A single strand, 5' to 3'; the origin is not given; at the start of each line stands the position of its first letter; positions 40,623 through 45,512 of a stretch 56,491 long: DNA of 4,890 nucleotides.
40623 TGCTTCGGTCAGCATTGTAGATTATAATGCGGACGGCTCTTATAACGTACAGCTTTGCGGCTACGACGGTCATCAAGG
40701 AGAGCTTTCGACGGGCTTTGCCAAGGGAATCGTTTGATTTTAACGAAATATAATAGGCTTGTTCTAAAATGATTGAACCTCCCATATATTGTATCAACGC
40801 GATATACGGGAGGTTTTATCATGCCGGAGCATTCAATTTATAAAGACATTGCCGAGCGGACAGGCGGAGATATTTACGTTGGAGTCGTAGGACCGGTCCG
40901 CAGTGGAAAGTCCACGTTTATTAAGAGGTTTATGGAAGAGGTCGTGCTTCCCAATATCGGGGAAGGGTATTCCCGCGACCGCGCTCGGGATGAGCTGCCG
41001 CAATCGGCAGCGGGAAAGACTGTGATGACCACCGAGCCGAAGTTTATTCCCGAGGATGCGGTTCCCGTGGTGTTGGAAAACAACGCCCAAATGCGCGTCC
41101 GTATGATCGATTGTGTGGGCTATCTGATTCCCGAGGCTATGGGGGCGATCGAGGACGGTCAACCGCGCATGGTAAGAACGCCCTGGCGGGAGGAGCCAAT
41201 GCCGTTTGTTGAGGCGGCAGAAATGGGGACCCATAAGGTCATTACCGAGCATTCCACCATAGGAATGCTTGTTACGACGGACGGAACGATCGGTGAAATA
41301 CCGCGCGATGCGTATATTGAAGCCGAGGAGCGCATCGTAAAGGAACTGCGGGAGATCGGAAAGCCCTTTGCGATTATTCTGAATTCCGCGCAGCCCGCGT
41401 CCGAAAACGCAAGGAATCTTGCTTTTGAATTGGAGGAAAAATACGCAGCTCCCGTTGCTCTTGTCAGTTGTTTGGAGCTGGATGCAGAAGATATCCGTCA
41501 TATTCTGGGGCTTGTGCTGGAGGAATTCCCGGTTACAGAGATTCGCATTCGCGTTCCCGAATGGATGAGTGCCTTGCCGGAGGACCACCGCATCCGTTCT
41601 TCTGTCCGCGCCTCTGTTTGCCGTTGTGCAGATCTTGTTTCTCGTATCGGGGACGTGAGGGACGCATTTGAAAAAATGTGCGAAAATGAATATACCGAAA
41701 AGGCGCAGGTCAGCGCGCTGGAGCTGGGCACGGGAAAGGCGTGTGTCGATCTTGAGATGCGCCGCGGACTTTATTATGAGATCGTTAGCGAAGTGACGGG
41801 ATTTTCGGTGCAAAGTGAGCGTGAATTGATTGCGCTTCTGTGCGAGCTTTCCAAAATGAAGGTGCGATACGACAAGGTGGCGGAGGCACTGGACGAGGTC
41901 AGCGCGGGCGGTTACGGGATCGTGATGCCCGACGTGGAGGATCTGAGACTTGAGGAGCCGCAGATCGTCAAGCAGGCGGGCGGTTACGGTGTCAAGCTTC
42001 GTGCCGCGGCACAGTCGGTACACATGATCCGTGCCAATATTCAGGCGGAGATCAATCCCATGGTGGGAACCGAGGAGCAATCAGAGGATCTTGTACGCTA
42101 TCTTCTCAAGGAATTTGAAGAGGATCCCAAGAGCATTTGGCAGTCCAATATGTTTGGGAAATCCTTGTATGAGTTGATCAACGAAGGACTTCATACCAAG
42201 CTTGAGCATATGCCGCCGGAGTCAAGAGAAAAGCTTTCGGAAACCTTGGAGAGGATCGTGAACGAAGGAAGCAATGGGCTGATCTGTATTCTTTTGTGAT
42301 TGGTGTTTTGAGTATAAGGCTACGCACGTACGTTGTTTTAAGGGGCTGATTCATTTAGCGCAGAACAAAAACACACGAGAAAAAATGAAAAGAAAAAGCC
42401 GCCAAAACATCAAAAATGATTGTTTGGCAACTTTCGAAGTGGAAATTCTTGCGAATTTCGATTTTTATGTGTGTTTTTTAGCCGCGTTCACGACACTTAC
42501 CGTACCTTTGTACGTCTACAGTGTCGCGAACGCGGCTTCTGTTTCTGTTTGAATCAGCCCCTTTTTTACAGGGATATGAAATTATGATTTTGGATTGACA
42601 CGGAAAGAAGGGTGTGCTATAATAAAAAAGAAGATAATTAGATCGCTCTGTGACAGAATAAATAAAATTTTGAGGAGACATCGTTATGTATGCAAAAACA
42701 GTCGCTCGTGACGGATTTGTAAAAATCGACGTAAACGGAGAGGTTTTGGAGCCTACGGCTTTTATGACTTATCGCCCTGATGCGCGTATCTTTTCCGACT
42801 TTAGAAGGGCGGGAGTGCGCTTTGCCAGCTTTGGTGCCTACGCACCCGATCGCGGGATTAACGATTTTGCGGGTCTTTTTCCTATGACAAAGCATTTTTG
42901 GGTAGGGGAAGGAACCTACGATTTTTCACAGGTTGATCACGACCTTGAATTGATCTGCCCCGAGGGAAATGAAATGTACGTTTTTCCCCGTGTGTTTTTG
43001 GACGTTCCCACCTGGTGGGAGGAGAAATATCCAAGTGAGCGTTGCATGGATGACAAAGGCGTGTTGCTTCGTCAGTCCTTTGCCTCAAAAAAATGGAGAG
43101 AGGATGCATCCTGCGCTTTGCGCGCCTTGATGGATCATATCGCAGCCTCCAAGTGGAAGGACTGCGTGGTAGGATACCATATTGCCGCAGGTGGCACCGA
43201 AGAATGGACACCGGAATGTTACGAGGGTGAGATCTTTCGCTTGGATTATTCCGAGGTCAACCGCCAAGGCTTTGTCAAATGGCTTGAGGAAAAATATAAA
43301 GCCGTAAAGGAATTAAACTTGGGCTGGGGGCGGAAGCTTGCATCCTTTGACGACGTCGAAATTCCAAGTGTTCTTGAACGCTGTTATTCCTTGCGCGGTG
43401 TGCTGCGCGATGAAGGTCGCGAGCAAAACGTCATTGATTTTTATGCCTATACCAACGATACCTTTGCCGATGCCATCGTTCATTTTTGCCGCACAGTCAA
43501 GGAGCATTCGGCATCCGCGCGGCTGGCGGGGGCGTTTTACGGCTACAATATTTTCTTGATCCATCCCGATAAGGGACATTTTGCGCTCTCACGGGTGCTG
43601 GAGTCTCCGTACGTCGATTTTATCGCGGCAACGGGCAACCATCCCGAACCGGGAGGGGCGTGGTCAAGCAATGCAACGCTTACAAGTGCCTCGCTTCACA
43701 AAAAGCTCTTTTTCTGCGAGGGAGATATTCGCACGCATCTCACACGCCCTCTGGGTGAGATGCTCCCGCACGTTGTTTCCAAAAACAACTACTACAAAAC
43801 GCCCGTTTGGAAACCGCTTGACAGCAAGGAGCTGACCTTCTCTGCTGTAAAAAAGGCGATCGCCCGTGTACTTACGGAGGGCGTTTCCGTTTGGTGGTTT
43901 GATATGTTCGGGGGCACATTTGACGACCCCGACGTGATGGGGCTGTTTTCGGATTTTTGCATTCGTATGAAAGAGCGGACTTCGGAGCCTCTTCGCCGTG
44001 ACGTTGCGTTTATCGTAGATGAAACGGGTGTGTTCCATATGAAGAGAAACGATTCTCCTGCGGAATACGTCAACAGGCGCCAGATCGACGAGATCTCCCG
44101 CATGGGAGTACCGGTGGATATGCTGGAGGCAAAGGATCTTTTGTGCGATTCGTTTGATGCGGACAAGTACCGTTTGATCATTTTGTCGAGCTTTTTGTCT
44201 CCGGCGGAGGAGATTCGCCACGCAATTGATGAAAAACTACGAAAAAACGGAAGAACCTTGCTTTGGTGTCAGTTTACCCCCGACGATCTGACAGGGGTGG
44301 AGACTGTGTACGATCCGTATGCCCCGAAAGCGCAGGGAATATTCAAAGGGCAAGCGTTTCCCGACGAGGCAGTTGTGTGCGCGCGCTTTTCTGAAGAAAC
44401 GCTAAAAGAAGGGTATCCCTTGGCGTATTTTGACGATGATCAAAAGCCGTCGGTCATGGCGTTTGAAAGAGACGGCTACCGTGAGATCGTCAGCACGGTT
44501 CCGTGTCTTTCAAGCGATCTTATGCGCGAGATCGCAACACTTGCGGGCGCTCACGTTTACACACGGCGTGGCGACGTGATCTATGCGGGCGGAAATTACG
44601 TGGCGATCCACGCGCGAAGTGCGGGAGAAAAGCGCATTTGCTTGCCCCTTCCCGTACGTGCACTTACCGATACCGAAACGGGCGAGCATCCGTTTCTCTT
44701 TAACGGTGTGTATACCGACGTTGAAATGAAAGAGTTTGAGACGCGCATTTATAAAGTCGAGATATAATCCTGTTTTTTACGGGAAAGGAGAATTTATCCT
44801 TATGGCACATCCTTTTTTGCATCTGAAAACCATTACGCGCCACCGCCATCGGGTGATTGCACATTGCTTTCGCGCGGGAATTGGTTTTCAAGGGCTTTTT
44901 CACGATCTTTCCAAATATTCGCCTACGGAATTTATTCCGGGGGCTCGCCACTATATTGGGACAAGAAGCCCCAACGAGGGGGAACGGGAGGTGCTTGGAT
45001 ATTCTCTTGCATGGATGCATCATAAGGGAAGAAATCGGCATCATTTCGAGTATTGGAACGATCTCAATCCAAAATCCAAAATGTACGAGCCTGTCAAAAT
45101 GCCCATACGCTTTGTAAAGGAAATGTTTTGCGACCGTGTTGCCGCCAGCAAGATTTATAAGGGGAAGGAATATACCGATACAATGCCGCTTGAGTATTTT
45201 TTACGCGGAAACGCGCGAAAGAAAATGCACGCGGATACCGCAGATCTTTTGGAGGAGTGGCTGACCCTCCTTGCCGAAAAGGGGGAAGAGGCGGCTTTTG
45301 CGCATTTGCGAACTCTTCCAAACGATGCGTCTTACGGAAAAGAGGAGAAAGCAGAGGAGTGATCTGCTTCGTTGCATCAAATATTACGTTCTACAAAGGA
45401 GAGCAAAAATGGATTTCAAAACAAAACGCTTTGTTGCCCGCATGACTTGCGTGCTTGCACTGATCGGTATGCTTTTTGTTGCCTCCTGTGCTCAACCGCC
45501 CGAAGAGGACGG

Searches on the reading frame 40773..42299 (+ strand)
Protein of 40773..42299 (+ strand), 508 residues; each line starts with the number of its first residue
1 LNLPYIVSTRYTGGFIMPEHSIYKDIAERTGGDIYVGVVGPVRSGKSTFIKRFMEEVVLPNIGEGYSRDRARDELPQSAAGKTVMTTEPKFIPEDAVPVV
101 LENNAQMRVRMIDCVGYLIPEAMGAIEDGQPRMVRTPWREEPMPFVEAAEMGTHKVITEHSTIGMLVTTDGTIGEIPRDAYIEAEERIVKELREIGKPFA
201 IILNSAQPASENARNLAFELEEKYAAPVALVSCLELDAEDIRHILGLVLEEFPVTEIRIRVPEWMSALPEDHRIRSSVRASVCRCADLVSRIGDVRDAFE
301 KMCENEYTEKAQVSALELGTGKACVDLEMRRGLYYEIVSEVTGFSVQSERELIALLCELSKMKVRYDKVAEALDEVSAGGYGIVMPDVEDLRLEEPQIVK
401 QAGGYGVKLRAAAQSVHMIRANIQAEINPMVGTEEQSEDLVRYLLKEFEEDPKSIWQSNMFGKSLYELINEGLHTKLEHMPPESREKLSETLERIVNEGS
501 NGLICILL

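Call 25: search_protein_families(library=pfam, proteins=[window:40773-42299:+], max_evalue=0.001)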
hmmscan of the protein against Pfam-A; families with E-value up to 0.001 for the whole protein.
window:40773-42299:+ (508 aa): 4 families
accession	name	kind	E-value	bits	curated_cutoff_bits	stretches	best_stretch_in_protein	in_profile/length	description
PF09547.16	SpoIVA_ATPase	-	1.5e-111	371.9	26.6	1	17-253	1-237/237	Stage IV sporulation protein A, ATPase domain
PF20438.3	SpoIVA_middle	-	1.4e-61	208.2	25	1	254-432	1-179/179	Stage IV sporulation protein A, middle domain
PF20439.3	SpoIVA_C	-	1.9e-34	118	25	1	433-508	1-76/76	Sporulation stage IV protein A, C-terminal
PF02283.22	CobU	-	0.0002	21.4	27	0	99-192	66-154/168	Cobinamide kinase / cobinamide phosphate guanyltransferase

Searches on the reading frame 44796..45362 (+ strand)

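Call 25: search_protein_families(library=pfam, proteins=[window:44796-45362:+], max_evalue=0.001)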
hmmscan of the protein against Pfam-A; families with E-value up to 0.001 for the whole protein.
window:44796-45362:+ (188 aa): 1 family
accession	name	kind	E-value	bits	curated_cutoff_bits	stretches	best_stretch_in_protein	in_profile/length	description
PF18907.5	DUF5662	-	1.5e-34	119.4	27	1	9-156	5-154/156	Family of unknown function (DUF5662)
